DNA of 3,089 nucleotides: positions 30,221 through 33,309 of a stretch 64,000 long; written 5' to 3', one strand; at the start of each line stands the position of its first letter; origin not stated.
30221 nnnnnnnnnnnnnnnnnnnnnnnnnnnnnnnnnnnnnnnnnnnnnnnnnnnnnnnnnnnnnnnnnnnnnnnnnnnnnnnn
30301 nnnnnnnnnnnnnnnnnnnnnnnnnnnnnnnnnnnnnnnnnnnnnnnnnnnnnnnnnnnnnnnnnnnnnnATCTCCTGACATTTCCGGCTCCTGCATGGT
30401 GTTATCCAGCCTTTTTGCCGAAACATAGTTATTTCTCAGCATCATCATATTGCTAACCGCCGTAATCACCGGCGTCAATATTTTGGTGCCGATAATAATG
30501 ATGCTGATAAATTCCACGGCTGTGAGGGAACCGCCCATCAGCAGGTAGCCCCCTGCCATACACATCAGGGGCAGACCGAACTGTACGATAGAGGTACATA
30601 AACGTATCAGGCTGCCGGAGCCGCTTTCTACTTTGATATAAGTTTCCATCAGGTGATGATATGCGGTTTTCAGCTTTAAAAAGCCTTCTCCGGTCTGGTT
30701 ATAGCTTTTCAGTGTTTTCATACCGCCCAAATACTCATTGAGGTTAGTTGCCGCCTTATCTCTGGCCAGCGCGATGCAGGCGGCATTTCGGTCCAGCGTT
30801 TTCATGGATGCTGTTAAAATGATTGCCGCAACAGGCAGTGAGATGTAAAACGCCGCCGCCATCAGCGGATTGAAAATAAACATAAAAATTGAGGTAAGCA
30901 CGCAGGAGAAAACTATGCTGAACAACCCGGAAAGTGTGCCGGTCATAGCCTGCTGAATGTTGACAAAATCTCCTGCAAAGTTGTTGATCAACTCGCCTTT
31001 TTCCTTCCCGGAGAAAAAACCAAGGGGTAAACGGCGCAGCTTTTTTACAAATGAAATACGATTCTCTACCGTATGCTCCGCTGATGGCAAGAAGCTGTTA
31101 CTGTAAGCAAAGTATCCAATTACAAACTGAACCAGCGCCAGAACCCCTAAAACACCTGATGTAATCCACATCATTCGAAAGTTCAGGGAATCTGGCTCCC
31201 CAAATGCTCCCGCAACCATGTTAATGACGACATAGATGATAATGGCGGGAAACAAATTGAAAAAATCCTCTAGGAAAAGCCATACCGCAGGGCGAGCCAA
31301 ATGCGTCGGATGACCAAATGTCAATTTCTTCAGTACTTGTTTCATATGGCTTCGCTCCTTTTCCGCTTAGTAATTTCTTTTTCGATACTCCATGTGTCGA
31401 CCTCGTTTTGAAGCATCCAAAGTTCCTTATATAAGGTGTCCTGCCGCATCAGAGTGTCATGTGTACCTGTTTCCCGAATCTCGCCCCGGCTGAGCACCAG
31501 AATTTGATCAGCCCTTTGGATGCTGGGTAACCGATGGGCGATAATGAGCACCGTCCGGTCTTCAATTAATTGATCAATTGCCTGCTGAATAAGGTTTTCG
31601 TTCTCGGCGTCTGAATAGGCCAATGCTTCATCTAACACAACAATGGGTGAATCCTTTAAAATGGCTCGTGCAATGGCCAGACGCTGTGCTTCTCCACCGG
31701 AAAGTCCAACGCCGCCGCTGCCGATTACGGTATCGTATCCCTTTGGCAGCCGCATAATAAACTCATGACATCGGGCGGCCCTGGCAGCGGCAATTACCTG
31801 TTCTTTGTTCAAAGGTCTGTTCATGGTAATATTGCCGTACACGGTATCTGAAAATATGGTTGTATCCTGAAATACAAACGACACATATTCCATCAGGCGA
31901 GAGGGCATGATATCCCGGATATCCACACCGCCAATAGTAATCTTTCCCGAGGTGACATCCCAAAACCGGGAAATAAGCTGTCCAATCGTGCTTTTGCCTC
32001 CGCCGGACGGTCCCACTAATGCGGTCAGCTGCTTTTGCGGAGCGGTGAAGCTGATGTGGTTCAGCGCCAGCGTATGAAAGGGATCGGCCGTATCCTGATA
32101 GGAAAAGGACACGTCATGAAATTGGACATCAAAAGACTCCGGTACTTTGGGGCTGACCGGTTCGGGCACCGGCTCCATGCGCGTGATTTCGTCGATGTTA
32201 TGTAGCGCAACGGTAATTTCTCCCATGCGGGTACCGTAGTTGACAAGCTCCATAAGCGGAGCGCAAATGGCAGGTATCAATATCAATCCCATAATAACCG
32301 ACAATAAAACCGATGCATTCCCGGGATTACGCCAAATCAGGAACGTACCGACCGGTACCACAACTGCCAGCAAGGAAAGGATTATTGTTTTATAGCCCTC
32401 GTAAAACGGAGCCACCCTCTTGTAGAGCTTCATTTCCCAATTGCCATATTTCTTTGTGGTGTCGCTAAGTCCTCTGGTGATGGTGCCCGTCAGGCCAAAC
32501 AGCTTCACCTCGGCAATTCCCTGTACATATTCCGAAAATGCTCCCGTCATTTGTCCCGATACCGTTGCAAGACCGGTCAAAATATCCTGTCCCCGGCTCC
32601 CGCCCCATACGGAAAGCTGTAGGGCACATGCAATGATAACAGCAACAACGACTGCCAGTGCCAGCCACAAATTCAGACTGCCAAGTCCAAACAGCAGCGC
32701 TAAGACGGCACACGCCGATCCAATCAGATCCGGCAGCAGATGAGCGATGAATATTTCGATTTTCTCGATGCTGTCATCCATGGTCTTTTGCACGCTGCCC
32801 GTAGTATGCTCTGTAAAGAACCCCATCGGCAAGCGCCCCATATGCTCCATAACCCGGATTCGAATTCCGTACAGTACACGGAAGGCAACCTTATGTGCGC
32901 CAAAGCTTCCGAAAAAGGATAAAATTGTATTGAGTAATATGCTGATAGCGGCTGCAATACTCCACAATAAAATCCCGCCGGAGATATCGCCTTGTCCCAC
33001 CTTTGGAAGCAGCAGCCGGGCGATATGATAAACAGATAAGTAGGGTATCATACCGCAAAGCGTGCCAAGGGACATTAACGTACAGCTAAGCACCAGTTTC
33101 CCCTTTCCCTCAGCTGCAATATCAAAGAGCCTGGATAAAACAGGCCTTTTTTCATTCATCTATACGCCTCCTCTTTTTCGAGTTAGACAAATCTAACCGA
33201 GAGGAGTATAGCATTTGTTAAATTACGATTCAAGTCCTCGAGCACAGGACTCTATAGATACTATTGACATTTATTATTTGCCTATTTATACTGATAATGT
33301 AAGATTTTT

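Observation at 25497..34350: YbtA/YbtPQX-like gene order fused to an MptD-type ECF importer in one tightly coupled operon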

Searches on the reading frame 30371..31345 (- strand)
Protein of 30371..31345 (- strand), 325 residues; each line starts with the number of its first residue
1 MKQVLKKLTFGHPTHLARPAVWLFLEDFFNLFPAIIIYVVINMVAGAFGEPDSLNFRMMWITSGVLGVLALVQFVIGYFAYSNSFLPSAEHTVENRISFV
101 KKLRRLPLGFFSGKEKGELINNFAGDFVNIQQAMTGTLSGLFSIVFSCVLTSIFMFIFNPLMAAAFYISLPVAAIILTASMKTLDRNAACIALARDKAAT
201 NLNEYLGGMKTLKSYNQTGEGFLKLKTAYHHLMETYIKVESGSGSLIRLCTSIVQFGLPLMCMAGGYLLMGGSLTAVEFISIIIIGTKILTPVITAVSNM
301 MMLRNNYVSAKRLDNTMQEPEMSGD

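Call 38: search_solved_structures(query=window:30371-31345:-, max_evalue=0.001)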
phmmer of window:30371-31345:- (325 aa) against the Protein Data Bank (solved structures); distinct sequences matched with E-value up to 0.001: 44.
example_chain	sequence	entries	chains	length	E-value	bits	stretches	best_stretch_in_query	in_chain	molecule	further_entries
8hf6_A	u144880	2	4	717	5.7e-12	48.8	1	30-313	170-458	Competence factor transporting ATP-binding protein/permease ComA | Transport/processing ATP-binding protein ComA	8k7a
8hf4_A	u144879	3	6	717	5.7e-12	48.8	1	30-313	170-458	Transport/processing ATP-binding protein ComA | Competence factor transporting ATP-binding protein/permease ComA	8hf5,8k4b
8hf7_A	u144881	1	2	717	5.7e-12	48.8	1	30-313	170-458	Competence factor transporting ATP-binding protein/permease ComA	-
7ocy_B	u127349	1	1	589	9.3e-10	41.5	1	78-321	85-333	ABC transporter ATP-binding protein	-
9kwi_B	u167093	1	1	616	6.8e-09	38.7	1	94-323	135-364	ABC transporter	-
8wcw_B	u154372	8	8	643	7.3e-09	38.6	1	94-323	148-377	ABC transporter transmembrane region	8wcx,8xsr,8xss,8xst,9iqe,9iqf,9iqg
8vow_A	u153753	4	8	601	1.8e-08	37.3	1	59-317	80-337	ABC-type bacteriocin transporter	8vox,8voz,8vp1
9h8n_A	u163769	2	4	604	2.2e-08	37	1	56-319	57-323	Multidrug resistance ABC transporter ATP-binding/permease protein BmrA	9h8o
7ow8_A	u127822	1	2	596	2.4e-08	36.9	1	56-319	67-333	Multidrug resistance ABC transporter ATP-binding/permease protein BmrA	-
6v9z_A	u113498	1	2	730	2.5e-08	36.9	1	59-317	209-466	ABC-type bacteriocin transporter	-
6r72_A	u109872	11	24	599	2.5e-08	36.8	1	56-319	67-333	Multidrug exporter ATP-binding cassette | Lipid A export ATP-binding/permease protein MsbA | Multidrug resistance ABC transporter ATP-binding/permease protein B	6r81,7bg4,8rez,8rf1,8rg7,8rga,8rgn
4s0f_A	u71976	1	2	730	2.5e-08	36.8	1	59-317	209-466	ABC-type bacteriocin transporter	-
4ry2_A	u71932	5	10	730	2.5e-08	36.8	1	59-317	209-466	ABC-type bacteriocin transporter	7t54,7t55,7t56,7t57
8qoe_B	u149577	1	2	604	2.5e-08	36.8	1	56-319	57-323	Multidrug resistance ABC transporter ATP-binding/permease protein BmrA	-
8chb_A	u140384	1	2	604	2.5e-08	36.8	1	56-319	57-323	Multidrug resistance ABC transporter ATP-binding/permease protein BmrA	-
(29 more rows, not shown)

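Call 74: search_solved_structures(query=A5, max_evalue=0.001)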
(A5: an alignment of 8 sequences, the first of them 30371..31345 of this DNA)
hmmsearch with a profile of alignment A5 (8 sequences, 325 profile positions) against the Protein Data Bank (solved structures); distinct sequences matched with E-value up to 0.001: 155 (the best 60 are shown).
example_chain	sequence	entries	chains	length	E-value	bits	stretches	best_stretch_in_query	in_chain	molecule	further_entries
8hf6_A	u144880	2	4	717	2.1e-18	69.6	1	42-316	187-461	Competence factor transporting ATP-binding protein/permease ComA | Transport/processing ATP-binding protein ComA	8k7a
8hf4_A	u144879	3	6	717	2.1e-18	69.6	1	42-316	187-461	Transport/processing ATP-binding protein ComA | Competence factor transporting ATP-binding protein/permease ComA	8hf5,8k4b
8hf7_A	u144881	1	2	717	2.1e-18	69.6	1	42-316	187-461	Competence factor transporting ATP-binding protein/permease ComA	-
4q4j_B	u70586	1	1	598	3.8e-17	65.5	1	88-318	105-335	Uncharacterized ABC transporter ATP-binding protein TM_0288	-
3qf4_B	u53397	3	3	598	3.8e-17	65.5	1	88-318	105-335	Uncharacterized ABC transporter ATP-binding protein TM_0288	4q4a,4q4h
6quz_B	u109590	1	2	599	3.8e-17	65.5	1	88-318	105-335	Uncharacterized ABC transporter ATP-binding protein TM_0288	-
6p6i_A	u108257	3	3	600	3.8e-17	65.5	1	64-322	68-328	inner membrane ABC-transporter | ABC transporter ATP-binding protein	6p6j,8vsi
9h8n_A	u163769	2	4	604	4.5e-17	65.2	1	63-323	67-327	Multidrug resistance ABC transporter ATP-binding/permease protein BmrA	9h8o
7ow8_A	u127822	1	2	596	5.9e-17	64.8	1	63-323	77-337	Multidrug resistance ABC transporter ATP-binding/permease protein BmrA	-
6r72_A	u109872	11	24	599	6e-17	64.8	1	63-323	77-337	Multidrug exporter ATP-binding cassette | Lipid A export ATP-binding/permease protein MsbA | Multidrug resistance ABC transporter ATP-binding/permease protein B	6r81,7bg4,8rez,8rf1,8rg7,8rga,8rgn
8qoe_B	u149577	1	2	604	6.2e-17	64.8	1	63-323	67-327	Multidrug resistance ABC transporter ATP-binding/permease protein BmrA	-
8chb_A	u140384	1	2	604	6.2e-17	64.8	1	63-323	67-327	Multidrug resistance ABC transporter ATP-binding/permease protein BmrA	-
6qv0_B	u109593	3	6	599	6.3e-17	64.7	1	78-318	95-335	Uncharacterized ABC transporter ATP-binding protein TM_0288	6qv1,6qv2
9kwi_B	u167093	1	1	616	7.7e-17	64.5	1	56-322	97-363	ABC transporter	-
8wcw_B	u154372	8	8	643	8.5e-17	64.3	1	56-322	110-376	ABC transporter transmembrane region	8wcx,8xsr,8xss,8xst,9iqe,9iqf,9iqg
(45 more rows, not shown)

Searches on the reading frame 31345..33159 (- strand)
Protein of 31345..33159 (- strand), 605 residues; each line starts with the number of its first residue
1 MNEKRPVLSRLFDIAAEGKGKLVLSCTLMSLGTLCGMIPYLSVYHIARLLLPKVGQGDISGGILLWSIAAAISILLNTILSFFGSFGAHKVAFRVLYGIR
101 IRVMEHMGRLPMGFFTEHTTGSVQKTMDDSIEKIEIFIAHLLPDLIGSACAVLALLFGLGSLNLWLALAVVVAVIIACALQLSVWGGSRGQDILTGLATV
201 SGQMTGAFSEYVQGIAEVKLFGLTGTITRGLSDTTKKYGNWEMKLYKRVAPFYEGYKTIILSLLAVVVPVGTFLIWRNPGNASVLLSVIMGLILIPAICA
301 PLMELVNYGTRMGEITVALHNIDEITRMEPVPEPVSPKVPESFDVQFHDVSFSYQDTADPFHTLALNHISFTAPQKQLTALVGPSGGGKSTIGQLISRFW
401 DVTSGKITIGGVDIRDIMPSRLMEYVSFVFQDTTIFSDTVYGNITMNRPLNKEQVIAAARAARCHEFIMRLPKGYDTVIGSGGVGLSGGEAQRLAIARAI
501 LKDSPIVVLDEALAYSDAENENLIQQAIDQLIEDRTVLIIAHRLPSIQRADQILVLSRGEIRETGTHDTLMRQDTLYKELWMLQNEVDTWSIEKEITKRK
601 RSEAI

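Call 6: search_protein_families(library=pfam, proteins=[window:31345-33159:-], max_evalue=0.01)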
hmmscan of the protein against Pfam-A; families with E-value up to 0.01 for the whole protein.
window:31345-33159:- (605 aa): 4 families
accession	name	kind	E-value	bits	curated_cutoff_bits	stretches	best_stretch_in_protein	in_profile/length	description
PF00005.33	ABC_tran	-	1e-25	91.4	25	1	366-513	1-136/137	ABC transporter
PF00664.28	ABC_membrane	-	2.5e-15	57.3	28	1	62-290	39-268/274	ABC transporter transmembrane region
PF02463.25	SMC_N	-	3e-07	30.5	40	1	486-556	137-211/220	RecF/RecN/SMC N terminal domain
PF16327.10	CcmF_C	-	0.0036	17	28.7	0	250-299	73-124/323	Cytochrome c-type biogenesis protein CcmF C-terminal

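Call 7: search_protein_families(library=ncbifam, proteins=[window:31345-33159:-], max_evalue=0.01)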
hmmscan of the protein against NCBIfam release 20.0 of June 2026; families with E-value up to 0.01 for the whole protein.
window:31345-33159:- (605 aa): 182 families (the best 25 are shown)
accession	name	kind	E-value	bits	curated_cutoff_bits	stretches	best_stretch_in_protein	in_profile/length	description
TIGR02203.1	MsbA_lipidA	equivalog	6.7e-95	318.7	602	1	69-585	58-570/572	lipid A export permease/ATP-binding protein MsbA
TIGR02204.1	MsbA_rel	hypoth_equivalog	1.3e-85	288.2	780.4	1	79-584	73-575/576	ABC transporter, permease/ATP-binding protein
NF008381.0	PRK11176.1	equivalog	2.3e-84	283.8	867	1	57-584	57-579/582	lipid A ABC transporter ATP-binding protein/permease MsbA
NF052233.1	CphA_assoc_ABC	equivalog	7.2e-81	272.6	880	1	7-594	171-753/766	cyanophycin metabolism-associated ABC transporter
NF045513.1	HepA_fam_ABC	equivalog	2.4e-80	270.7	725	1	67-575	98-600/610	heterocyst formation ABC transporter subunit HepA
TIGR02857.1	CydD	equivalog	8.3e-76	256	435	1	44-556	24-529/529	thiol reductant ABC exporter subunit CydD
NF010178.0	PRK13657.1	equivalog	1.3e-75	255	733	1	59-582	55-568/588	glucan ABC transporter ATP-binding protein/ permease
TIGR00958.1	3a01208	subfamily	1.1e-69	235.4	874.6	1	3-580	144-710/711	antigen peptide transporter 2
TIGR03796.1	NHLM_micro_ABC1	equivalog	5.6e-69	233.1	853.3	1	34-580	164-708/710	NHLP family bacteriocin export ABC transporter peptidase/permease/ATPase subunit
TIGR01846.1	type_I_sec_HlyB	subfamily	6.4e-68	229.6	725.55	1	77-585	192-693/694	type I secretion system permease/ATPase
NF008364.0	PRK11160.1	equivalog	5.4e-66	223.4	630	1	77-580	73-571/575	heme ABC transporter ATP-binding protein/permease CydC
TIGR03375.1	type_I_sec_LssB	subfamily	1.7e-64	218.3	693.1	1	77-573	202-691/696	type I secretion system permease/ATPase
TIGR01193.1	bacteriocin_ABC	subfamily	5.9e-63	213.5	523.85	1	5-581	141-706/708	peptide cleavage/export ABC transporter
TIGR03797.1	NHLM_micro_ABC2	equivalog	6.3e-62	210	709.4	1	4-582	119-683/686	NHLP bacteriocin export ABC transporter permease/ATPase subunit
NF008056.1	PRK10790.1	equivalog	4.4e-61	207.1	746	1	72-586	73-577/584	SmdB family multidrug efflux ABC transporter permease/ATP-binding protein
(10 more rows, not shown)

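Call 11: search_solved_structures(query=window:31345-33159:-, max_evalue=1e-20)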
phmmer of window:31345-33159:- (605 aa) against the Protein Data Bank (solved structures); distinct sequences matched with E-value up to 1e-20: 266 (the best 60 are shown).
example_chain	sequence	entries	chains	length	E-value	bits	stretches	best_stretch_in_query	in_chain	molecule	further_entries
8woi_A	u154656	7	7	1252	3.7e-110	372.4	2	331-603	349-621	ABC transporter B family member 19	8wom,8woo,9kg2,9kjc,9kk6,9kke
8wp0_A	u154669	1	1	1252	2.5e-109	369.7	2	331-603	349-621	ABC transporter B family member 19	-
8zpx_B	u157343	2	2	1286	2.3e-104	353.3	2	345-585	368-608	ABC transporter B family member 1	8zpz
9juj_A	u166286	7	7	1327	2.5e-104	353.2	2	345-585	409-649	ABC transporter B family member 1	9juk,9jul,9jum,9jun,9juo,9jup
8zq4_B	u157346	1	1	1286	1.5e-103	350.6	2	345-585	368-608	ABC transporter B family member 1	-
4f4c_A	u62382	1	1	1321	4.5e-102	345.7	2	308-588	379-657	Multidrug resistance protein pgp-1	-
9nfi_A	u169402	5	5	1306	1.8e-101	343.7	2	94-585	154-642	Permeability Glycoprotein (P-gp)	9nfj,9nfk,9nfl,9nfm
36cg_U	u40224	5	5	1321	6.2e-101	342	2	96-590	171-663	Bile salt export pump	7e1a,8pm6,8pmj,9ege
7dv5_U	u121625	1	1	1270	7.1e-101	341.8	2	96-590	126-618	Bile salt export pump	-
9n1y_A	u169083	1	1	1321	7.2e-101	341.8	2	96-590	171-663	Bile salt export pump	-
8pmd_A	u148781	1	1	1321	1.6e-100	340.6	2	96-590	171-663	Bile salt export pump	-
7zka_A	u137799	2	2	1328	1.9e-98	333.8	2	91-591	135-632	ATP-dependent translocase ABCB1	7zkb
7zk8_A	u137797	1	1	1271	3.8e-98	332.8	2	91-594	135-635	ATP-dependent translocase ABCB1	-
7zk4_A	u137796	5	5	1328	1.2e-97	331.1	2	91-591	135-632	ATP-dependent translocase ABCB1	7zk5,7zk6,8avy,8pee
7niu_A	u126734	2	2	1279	1.7e-97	330.6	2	93-586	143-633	Isoform 2 of Phosphatidylcholine translocator ABCB4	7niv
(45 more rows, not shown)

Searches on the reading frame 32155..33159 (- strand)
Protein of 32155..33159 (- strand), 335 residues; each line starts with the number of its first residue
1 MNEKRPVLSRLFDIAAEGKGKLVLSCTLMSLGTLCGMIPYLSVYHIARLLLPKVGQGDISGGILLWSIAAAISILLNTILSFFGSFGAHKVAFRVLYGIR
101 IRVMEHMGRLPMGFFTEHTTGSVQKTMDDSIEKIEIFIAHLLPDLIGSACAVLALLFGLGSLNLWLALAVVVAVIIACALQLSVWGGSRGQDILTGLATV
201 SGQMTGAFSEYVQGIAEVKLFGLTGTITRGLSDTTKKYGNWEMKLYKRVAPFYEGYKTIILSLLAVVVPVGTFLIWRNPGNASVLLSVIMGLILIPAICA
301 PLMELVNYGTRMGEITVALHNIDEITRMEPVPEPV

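Call 37: search_solved_structures(query=window:32155-33159:-, max_evalue=0.001)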
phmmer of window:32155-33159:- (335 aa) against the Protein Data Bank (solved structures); distinct sequences matched with E-value up to 0.001: 34.
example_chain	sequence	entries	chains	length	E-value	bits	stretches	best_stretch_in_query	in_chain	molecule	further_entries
9fw3_A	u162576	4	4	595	6.9e-13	51.8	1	18-241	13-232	Mycobactin import ATP-binding/permease protein IrtA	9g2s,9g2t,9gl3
9g2v_A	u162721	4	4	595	6.9e-13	51.8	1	18-241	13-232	Mycobactin import ATP-binding/permease protein IrtA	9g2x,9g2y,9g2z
9g2p_A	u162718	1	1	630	7.9e-13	51.6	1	18-241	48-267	Mycobactin import ATP-binding/permease protein IrtA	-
9g2k_A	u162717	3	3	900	1.6e-12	50.5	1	18-236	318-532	Mycobactin import ATP-binding/permease protein IrtA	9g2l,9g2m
9fxc_A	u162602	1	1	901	1.6e-12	50.5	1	18-236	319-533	Mycobactin import ATP-binding/permease protein IrtA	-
6tej_A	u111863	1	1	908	1.7e-12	50.5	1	18-236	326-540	Drug ABC transporter ATP-binding protein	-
7wiw_A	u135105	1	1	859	1.8e-11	47.1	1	18-233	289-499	Mycobactin import ATP-binding/permease protein IrtA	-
7wiu_A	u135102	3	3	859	1.8e-11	47.1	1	18-233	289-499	Mycobactin import ATP-binding/permease protein IrtA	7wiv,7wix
9g36_A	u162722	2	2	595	7.5e-10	41.8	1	18-241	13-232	Mycobactin import ATP-binding/permease protein IrtA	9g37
3b5y_A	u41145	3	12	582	2e-08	37.1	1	54-308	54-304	Lipid A export ATP-binding/permease protein msbA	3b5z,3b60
6o30_A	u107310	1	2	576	2.3e-08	36.9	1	54-308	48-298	Lipid A export ATP-binding/permease protein MsbA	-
6bl6_A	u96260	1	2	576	4.2e-08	36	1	54-308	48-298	Lipid A export ATP-binding/permease protein MsbA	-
6bpl_A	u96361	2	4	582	1e-07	34.7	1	54-308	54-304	Lipid A export ATP-binding/permease protein MsbA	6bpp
8dmm_A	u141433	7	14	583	1e-07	34.7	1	54-308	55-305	ATP-binding transport protein MsbA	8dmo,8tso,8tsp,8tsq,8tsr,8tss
3b5w_A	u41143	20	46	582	1.1e-07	34.7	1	54-308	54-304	Lipid A export ATP-binding/permease protein msbA | ATP-dependent lipid A-core flippase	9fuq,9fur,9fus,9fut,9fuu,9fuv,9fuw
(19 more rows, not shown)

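Call 73: search_solved_structures(query=A4, max_evalue=0.001)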
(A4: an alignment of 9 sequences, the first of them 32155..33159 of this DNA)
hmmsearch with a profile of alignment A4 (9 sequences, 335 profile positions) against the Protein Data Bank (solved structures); distinct sequences matched with E-value up to 0.001: 63 (the best 60 are shown).
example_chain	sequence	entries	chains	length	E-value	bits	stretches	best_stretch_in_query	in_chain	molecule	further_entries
9fw3_A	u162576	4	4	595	2.1e-19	72.8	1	20-243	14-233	Mycobactin import ATP-binding/permease protein IrtA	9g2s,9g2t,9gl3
9g2v_A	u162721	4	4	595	2.1e-19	72.8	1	20-243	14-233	Mycobactin import ATP-binding/permease protein IrtA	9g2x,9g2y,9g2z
9g2p_A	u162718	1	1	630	2.4e-19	72.6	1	20-243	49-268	Mycobactin import ATP-binding/permease protein IrtA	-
9g2k_A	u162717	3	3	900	4.1e-19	71.8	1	20-243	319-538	Mycobactin import ATP-binding/permease protein IrtA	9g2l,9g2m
9fxc_A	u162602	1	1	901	4.1e-19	71.8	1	20-243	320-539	Mycobactin import ATP-binding/permease protein IrtA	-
6tej_A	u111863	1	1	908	4.2e-19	71.8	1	20-243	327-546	Drug ABC transporter ATP-binding protein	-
7wiw_A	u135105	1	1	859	4.1e-18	68.5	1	21-283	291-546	Mycobactin import ATP-binding/permease protein IrtA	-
7wiu_A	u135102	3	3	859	4.1e-18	68.5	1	21-283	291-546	Mycobactin import ATP-binding/permease protein IrtA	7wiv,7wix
9g36_A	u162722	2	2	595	3.4e-16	62.2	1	20-243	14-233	Mycobactin import ATP-binding/permease protein IrtA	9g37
6o30_A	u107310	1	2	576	2.9e-15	59.2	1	59-330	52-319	Lipid A export ATP-binding/permease protein MsbA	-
3b5y_A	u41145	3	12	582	3e-15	59.1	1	59-330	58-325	Lipid A export ATP-binding/permease protein msbA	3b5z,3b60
6bl6_A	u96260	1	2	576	5e-15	58.4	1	59-330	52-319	Lipid A export ATP-binding/permease protein MsbA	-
7sel_A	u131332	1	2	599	1e-14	57.4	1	59-330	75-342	ATP-dependent lipid A-core flippase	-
6bpl_A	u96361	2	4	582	1.1e-14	57.2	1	59-330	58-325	Lipid A export ATP-binding/permease protein MsbA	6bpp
8dmm_A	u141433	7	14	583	1.1e-14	57.2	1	59-330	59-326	ATP-binding transport protein MsbA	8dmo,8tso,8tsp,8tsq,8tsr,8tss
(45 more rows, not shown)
